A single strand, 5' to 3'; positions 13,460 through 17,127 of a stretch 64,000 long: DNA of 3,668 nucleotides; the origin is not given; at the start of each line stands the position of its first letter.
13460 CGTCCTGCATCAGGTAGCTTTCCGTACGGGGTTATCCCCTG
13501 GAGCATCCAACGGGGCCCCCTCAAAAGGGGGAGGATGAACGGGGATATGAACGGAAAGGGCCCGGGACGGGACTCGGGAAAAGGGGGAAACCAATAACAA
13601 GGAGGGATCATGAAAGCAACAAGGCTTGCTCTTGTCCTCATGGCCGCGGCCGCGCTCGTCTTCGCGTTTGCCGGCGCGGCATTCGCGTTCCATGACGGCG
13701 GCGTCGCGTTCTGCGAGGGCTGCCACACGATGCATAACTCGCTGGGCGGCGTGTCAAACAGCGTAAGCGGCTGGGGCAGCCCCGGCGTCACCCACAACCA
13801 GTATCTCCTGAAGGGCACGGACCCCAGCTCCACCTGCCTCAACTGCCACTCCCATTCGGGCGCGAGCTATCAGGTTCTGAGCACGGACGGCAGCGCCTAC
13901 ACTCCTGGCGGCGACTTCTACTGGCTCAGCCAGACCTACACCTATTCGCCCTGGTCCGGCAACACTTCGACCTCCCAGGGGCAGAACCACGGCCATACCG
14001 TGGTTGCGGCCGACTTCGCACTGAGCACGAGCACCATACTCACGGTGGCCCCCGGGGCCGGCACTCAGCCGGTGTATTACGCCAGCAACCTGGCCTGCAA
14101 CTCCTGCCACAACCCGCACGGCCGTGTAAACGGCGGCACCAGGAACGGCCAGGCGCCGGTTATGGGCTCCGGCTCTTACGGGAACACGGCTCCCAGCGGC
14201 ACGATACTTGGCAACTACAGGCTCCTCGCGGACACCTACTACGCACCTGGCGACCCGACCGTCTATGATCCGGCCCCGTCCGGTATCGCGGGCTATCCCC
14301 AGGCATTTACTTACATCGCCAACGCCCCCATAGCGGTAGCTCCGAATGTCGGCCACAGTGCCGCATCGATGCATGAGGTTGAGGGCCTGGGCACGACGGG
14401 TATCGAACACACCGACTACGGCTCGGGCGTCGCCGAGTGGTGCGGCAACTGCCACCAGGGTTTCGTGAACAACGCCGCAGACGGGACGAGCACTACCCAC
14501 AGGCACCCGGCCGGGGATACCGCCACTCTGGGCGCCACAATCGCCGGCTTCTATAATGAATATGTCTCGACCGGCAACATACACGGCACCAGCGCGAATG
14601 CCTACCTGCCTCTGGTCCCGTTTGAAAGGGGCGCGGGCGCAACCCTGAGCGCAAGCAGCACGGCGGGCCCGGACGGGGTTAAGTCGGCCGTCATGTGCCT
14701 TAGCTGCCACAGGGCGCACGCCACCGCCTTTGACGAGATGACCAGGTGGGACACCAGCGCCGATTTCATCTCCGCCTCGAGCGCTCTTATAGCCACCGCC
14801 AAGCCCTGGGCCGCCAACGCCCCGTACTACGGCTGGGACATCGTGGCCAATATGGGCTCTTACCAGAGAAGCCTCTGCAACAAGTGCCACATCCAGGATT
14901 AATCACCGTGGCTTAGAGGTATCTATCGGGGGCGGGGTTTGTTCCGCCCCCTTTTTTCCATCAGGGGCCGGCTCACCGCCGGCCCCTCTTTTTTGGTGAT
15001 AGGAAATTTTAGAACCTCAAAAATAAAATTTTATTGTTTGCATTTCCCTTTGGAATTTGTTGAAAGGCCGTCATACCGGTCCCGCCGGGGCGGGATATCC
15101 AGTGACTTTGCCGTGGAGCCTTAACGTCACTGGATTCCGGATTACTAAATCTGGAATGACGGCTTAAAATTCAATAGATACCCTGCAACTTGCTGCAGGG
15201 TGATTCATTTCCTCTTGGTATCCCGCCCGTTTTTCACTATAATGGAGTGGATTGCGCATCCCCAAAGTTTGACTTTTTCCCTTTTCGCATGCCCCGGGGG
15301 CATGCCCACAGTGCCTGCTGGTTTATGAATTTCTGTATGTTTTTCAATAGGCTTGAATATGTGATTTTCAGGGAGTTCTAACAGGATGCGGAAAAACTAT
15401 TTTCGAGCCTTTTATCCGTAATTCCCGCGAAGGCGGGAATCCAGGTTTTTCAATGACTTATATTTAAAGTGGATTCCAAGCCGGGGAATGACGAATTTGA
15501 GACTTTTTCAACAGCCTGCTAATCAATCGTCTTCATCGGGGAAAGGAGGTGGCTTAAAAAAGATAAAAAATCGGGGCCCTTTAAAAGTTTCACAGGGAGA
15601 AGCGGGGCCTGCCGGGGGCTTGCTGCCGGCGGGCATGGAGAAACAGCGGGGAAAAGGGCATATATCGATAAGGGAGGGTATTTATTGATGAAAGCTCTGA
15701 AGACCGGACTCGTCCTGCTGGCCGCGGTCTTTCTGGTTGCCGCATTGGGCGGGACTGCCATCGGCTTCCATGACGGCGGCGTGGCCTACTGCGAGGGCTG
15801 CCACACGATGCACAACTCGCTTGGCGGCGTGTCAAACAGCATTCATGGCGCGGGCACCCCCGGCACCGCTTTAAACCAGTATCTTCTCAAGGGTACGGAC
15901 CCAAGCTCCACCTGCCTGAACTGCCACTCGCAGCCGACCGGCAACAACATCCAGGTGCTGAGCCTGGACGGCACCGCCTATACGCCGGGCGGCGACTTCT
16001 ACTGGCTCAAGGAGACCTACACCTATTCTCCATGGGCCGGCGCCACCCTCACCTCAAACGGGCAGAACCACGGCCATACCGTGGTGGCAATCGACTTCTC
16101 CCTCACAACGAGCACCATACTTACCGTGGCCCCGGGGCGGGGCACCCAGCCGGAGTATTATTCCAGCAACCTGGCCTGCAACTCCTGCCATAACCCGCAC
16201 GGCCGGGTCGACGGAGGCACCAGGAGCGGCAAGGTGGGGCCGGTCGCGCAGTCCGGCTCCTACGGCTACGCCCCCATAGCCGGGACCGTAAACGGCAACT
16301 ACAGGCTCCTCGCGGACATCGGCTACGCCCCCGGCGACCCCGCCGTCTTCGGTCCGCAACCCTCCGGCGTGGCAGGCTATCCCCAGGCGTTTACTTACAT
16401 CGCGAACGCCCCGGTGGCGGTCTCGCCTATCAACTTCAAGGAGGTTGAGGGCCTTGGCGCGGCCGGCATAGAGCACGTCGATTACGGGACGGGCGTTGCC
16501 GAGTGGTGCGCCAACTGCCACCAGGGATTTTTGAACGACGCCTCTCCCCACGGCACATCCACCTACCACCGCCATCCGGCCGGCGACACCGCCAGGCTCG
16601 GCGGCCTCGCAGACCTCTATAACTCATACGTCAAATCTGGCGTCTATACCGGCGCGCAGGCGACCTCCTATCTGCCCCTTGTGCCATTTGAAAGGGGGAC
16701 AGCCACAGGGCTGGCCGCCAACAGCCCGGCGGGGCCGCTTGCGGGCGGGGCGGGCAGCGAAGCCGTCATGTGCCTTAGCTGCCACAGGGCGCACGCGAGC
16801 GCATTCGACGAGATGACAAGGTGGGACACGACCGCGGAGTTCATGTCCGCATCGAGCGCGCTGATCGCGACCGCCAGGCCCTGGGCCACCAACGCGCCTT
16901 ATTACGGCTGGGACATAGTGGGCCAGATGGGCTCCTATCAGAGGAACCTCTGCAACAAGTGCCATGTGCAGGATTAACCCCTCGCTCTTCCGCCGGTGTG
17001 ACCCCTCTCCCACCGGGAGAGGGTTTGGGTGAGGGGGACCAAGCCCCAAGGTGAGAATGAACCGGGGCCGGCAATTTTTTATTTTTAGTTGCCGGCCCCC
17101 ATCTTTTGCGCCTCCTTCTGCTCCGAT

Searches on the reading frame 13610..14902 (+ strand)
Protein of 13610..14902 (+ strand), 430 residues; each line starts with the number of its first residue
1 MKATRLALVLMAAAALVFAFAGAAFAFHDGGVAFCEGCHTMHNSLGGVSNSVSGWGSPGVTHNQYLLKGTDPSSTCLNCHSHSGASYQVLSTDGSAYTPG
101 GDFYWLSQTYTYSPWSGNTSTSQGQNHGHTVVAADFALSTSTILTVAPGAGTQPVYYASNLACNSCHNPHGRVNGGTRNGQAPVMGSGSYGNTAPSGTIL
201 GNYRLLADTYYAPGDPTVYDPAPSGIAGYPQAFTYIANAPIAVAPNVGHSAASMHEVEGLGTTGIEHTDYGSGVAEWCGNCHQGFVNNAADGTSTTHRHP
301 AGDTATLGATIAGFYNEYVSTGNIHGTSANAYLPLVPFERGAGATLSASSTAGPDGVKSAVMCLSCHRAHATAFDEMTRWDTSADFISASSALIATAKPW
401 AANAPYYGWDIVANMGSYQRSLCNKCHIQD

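Call 4: search_solved_structures(query=window:13610-14902:+, max_evalue=10, show_alignments=2)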
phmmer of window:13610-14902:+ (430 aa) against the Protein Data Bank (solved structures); distinct sequences matched with E-value up to 10: 1.
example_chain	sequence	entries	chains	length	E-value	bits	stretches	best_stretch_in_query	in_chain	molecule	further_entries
6ef8_A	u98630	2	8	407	9.1e-65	222.5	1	27-430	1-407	C-type cytochrome OmcS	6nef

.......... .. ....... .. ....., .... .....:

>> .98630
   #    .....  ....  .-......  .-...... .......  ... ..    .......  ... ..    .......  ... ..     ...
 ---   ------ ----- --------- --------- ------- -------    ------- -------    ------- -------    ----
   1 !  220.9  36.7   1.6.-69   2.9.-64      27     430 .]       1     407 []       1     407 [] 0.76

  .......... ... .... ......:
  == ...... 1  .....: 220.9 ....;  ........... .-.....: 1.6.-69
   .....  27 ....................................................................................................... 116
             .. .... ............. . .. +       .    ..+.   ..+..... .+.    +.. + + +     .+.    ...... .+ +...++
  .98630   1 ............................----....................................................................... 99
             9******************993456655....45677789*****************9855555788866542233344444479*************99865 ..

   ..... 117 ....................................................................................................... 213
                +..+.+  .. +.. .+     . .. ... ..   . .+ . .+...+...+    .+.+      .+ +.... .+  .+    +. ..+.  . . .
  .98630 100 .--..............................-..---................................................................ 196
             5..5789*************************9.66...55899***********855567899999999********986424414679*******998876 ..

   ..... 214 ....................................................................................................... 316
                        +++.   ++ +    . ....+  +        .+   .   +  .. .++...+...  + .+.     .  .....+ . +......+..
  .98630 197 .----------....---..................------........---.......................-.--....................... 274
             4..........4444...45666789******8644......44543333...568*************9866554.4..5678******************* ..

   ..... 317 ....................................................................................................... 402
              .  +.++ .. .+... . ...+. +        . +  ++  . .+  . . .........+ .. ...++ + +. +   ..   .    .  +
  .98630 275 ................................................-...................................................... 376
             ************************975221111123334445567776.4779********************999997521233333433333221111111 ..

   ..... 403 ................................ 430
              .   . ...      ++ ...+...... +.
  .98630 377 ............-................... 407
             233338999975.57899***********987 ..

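Call 5: search_protein_families(library=pfam, proteins=[window:13610-14902:+], max_evalue=1)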
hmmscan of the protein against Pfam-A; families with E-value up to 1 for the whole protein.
window:13610-14902:+ (430 aa): 9 families
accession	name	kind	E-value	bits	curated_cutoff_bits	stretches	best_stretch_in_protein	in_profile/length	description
PF09699.15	Paired_CXXCH_1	-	1.1e-09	38.2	20.6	2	162-175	8-21/41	Doubled CXXCH motif (Paired_CXXCH_1)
PF22113.1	Mtrc-MtrF_II-IV_dom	-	2.1e-05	24.6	30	1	32-83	120-166/176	Outer membrane cytochrome MtrC/MtrF-like, domains II/IV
PF14522.11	Cytochrome_C7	-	0.0011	19.2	24.8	0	34-86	15-54/67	Cytochrome c7 and related cytochrome c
PF03264.19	Cytochrom_NNT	-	0.0028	17.8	24.1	1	6-60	9-64/174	NapC/NirT cytochrome c family, N-terminal region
PF14537.11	Cytochrom_c3_2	-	0.0065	17.3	25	0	158-171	55-68/79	Cytochrome c3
PF05755.17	REF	-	0.31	11.3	25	1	311-340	170-199/206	Rubber elongation factor protein (REF)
PF22678.1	Cytochrom_c_NrfB-like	-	0.41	11.6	27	0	158-172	56-70/89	Cytochrome c-type protein NrfB-like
PF13663.11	DUF4148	-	0.84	10.5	27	1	1-28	1-27/62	Domain of unknown function (DUF4148)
PF11845.13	Tll0287-like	-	1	10.3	24.1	0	362-376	103-117/144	Tll0287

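Call 12: search_protein_families(library=ncbifam, proteins=[window:13610-14902:+], max_evalue=0.001)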
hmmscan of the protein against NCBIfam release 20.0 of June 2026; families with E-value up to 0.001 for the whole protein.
window:13610-14902:+ (430 aa): 2 families
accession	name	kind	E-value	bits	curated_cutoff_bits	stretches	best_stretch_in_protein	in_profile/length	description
TIGR01905.1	paired_CXXCH_1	subfamily_domain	2.2e-07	30.7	25.2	0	362-380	8-26/41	doubled CXXCH domain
TIGR03153.1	cytochr_NrfH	equivalog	0.00016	21.7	134.2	0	158-175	50-67/138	cytochrome c nitrite reductase small subunit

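Call 14: find_related_loci(query=window:13610-14902:+, collection=genome_contigs, flank=10000)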
Query window:13610-14902:+ (430 aa) in genome_contigs; peptide patterns used: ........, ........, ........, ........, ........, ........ (x = any residue, [..] = any of these).
213 stretches matched a pattern; 76 encode a relative of the query (tblastn E <= 1e-3); 75 distinct loci.
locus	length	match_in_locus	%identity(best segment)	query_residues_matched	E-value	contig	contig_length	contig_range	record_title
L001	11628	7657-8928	82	1-430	0e+0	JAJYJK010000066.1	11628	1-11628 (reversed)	MAG: Nitrospirae bacterium isolate DBS2-1.bin159 NODE_10539_length_11628_cov_4.258499, whole genome shotgun sequence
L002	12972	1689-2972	67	1-430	0e+0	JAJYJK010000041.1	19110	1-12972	MAG: Nitrospirae bacterium isolate DBS2-1.bin159 NODE_5102_length_19110_cov_4.025075, whole genome shotgun sequence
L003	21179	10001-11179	47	1-430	2e-103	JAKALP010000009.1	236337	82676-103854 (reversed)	MAG: Deltaproteobacteria bacterium isolate WY5.bin12 NODE_57_length_236337_cov_2.541023, whole genome shotgun sequence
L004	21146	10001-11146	45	1-430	7e-102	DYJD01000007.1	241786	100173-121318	MAG TPA_asm: Desulfosudis oleivorans isolate FI88_2_51_70 Afr_mines_FI88_34_length_241786_cov_29_484096, whole genome sh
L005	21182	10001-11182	48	1-430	2e-101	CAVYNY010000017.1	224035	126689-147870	MAG: uncultured delta proteobacterium isolate MFD05684.bin.2.75 genome assembly, contig: contig_49998, whole genome shot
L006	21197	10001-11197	44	2-430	7e-96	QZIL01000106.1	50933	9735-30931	MAG: Nitrospiraceae bacterium isolate SURF_66 Ga0104751_1000897, whole genome shotgun sequence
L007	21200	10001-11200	44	1-430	3e-95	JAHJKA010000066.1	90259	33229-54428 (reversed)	MAG: Proteobacteria bacterium isolate Modern_marine_rock_biofilm.mb.62 Modern_marine_rock.mb.62_k141_582120, whole genom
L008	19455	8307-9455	44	5-430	2e-93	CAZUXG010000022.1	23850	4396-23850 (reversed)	MAG TPA_asm: uncultured Thermodesulfobacteriota bacterium isolate SRP191223_co2_306 genome assembly, contig: NODE_960_le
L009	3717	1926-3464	40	1-430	1e-93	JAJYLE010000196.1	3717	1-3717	MAG: Nitrospirae bacterium isolate DBS2-1.bin64 NODE_53487_length_3717_cov_1.147632, whole genome shotgun sequence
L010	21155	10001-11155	44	1-430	6e-92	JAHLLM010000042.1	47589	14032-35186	MAG: Desulfobulbaceae bacterium isolate MAG127 NODE_1714_length_47589_cov_199.735431, whole genome shotgun sequence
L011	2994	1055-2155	45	9-430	1e-93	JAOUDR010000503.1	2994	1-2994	MAG: Gemmatimonadota bacterium isolate 4_1_Jan_SF_Bin35 4_1_Jan_SF_Bin35_scaffold_20500_c1, whole genome shotgun sequenc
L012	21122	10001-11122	43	6-429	8e-91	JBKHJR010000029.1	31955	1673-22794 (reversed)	MAG: Desulfurivibrionaceae bacterium isolate D5M12_11 NODE_375_length_31955_cov_9.514451, whole genome shotgun sequence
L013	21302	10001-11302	42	5-430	2e-90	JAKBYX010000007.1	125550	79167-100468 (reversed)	MAG: Nitrospirae bacterium isolate WY3.bin168 NODE_193_length_125550_cov_2.295257, whole genome shotgun sequence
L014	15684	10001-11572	40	1-430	6e-90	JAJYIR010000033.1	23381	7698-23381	MAG: Nitrospirae bacterium isolate DBS2-1.bin129 NODE_3790_length_23381_cov_3.624624, whole genome shotgun sequence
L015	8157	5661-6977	42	1-430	7e-90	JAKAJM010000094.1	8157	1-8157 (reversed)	MAG: Nitrospirae bacterium isolate WY3.bin97 NODE_16952_length_8157_cov_1.566501, whole genome shotgun sequence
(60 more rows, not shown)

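Call 15: find_encoding_contigs(protein=window:13610-14902:+, flank=10000, max_places=6)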
Protein window:13610-14902:+ (430 aa): 5 contigs read that carry it; 1 place shown.
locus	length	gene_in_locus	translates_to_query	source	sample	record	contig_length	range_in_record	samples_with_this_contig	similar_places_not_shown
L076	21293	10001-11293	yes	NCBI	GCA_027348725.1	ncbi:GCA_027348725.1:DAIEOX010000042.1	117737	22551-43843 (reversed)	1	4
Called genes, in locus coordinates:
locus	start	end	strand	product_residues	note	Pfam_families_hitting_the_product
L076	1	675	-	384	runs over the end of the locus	PF00923:TAL_FSA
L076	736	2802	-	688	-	PF00456:Transketolase_N, PF02779:Transket_pyr, PF02780:Transketolase_C, PF22613:Transketolase_C_1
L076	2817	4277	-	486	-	PF04055:Radical_SAM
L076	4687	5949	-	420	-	PF14537:Cytochrom_c3_2 (faint), PF22113:Mtrc-MtrF_II-IV_dom (faint), PF09699:Paired_CXXCH_1 (faint)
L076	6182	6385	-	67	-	PF00313:CSD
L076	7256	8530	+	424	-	PF09699:Paired_CXXCH_1 (faint), PF22113:Mtrc-MtrF_II-IV_dom (faint)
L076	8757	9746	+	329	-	PF01436:NHL (faint), PF06739:SBBP (faint)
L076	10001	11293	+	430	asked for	PF09699:Paired_CXXCH_1 (faint), PF22113:Mtrc-MtrF_II-IV_dom (faint)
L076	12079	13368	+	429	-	PF22113:Mtrc-MtrF_II-IV_dom (faint), PF09699:Paired_CXXCH_1 (faint)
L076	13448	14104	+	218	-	-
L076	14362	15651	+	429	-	PF09699:Paired_CXXCH_1 (faint)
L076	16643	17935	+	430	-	PF21783:YNCE (weak)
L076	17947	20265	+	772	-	-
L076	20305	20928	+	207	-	PF13036:LpoB (weak), PF05643:GNA1162-like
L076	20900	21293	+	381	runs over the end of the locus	-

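Call 31: find_homologous_proteins(query=window:13610-14899:+, max_evalue=1e-10)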
Query window:13610-14899:+ (430 aa): 2841 proteins with E <= 1e-10 among 8000 candidates; the best 120 are listed.
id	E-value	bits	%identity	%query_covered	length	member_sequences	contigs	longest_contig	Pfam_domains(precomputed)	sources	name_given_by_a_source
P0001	5.5e-291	983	100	100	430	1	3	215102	PF09699.16,PF22113.2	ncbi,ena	-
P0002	9.3e-243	824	83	100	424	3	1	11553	PF09699.16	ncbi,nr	ncbi:MAG: hypothetical protein M0033_00155 [Nitrospiraceae bacterium]|nr:hypothetical protein [Nitro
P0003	1.6e-231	787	79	100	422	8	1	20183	PF09699.16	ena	-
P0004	2.0e-199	681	71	100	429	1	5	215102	PF09699.16,PF22113.2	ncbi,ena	-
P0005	1.1e-175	603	65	100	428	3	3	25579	PF09699.16,PF14537.12,PF22113.2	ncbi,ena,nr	ncbi:MAG: hypothetical protein M0033_06525 [Nitrospiraceae bacterium]|nr:hypothetical protein [Nitro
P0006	1.9e-166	572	63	100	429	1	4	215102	PF09699.16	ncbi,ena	-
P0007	4.3e-113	397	49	100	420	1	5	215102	PF09699.16,PF14537.12,PF22113.2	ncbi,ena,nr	ncbi:MAG: hypothetical protein M0Z75_17500 [Nitrospiraceae bacterium]|nr:hypothetical protein [Nitro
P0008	3.2e-110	387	49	100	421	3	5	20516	PF09699.16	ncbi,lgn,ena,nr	ncbi:MAG: hypothetical protein M0033_00145 [Nitrospiraceae bacterium]|nr:hypothetical protein [Nitro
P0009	3.6e-106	374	49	100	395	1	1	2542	PF09699.16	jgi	jgi:hypothetical protein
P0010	7.3e-105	370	47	100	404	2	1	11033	PF09699.16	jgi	-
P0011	8.9e-104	366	46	100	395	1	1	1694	PF09699.16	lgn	-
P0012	2.1e-103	365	47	100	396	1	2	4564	PF09699.16,PF22113.2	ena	-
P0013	5.0e-102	360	47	100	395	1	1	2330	PF09699.16,PF22113.2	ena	-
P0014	3.3e-101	358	72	46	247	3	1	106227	PF09699.16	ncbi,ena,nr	ncbi:MAG: hypothetical protein M0Z48_04815 [Nitrospiraceae bacterium]|nr:hypothetical protein [Nitro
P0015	3.7e-100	354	48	97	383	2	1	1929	PF09699.16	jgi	-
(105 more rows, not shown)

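Call 40: predict_structure(alignment_id=A1)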
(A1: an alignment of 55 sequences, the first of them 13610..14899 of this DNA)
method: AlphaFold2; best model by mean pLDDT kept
length: 430 residues; sequences in the alignment: 55
mean_pLDDT: 60.3   pTM: 0.63
mean pLDDT of the five models: 60.3, 56.2, 50.6, 50.5, 50.2
residues with pLDDT >= 90: 6; 70-90: 124; 50-70: 175; < 50: 125
segments of 3 or more residues with pLDDT < 50: 22-68, 169-179, 201-205, 214-230, 246-252, 260-263, 365-377, 392-403
pLDDT, mean of each block of 10 residues (from residue 1): 87 75 37 33 37 39 46 67 64 63 66 67 61 65 61 63 56 43 53 57 53 49 40 68 52 54 62 77 68 56 81 79 72 79 78 86 53 45 62 43 56 73 68
secondary structure, 60 per line:
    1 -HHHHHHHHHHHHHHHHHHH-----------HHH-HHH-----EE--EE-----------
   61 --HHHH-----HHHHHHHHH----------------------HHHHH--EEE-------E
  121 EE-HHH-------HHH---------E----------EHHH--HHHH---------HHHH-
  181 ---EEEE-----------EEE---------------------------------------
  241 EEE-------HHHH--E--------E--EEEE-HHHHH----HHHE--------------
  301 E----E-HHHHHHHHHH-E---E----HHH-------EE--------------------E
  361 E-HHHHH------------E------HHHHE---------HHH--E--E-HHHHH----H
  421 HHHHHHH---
elements in order: H2-20 H63-66 H72-80 H103-107 E110-112 E120-122 H163-166 H176-179 E184-187 E199-201 E241-243 H251-254 E269-272 H274-278 H308-317 H363-367 H387-390 H411-415 H420-427

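Call 47: fold_search(model_id=the predicted structure, library=pdb)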
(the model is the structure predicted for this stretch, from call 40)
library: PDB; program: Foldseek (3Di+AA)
matches with E <= 10: 2; with E <= 0.001: 1
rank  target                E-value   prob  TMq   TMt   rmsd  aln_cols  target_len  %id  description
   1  6ef8_A                4.2e-22  1.00  0.63  0.66   7.3       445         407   37  Cryo-EM of the OmcS nanowires from Geobacter sulfurreducens (released 2019-04-10)
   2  1t3q_C                8.7e+00  0.01  0.05  0.07  10.7        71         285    8  Crystal structure of quinoline 2-Oxidoreductase from Pseudomonas Putida 86 (released 2004-09-14)

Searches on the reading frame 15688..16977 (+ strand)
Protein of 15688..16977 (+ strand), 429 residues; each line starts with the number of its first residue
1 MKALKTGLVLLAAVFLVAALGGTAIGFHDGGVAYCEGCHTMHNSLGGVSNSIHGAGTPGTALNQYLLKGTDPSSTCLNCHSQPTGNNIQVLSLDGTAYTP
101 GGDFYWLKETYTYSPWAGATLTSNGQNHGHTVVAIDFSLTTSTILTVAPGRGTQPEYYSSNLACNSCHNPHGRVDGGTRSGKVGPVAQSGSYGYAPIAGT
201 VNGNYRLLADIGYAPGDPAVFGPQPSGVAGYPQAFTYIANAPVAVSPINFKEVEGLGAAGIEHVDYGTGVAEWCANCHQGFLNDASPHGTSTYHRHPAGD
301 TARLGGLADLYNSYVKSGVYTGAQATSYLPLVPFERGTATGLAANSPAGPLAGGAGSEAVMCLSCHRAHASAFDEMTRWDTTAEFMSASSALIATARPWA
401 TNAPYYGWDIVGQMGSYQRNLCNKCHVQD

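Call 5: search_protein_families(library=pfam, proteins=[window:15688-16977:+], max_evalue=1)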
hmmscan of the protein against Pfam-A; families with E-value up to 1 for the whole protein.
window:15688-16977:+ (429 aa): 8 families
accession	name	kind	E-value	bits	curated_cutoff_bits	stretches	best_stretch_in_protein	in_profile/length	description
PF09699.15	Paired_CXXCH_1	-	2.8e-10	40.1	20.6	2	361-378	8-25/41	Doubled CXXCH motif (Paired_CXXCH_1)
PF22113.1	Mtrc-MtrF_II-IV_dom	-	8.4e-06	25.9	30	1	32-83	120-166/176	Outer membrane cytochrome MtrC/MtrF-like, domains II/IV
PF13442.11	Cytochrome_CBB3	-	0.00013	22.7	27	0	33-69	12-44/68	Cytochrome C oxidase, cbb3-type, subunit III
PF14537.11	Cytochrom_c3_2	-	0.00035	21.4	25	0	158-172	54-68/79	Cytochrome c3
PF14522.11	Cytochrome_C7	-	0.0011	19.2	24.8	0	34-85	15-53/67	Cytochrome c7 and related cytochrome c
PF03264.19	Cytochrom_NNT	-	0.12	12.6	24.1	1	7-59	10-63/174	NapC/NirT cytochrome c family, N-terminal region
PF20992.2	CBP66_2nd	-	0.2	12.1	27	0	257-295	27-62/78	Nuclear cap binding complex subunit CBP66 second domain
PF05755.17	REF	-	0.23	11.7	25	1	308-336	171-199/206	Rubber elongation factor protein (REF)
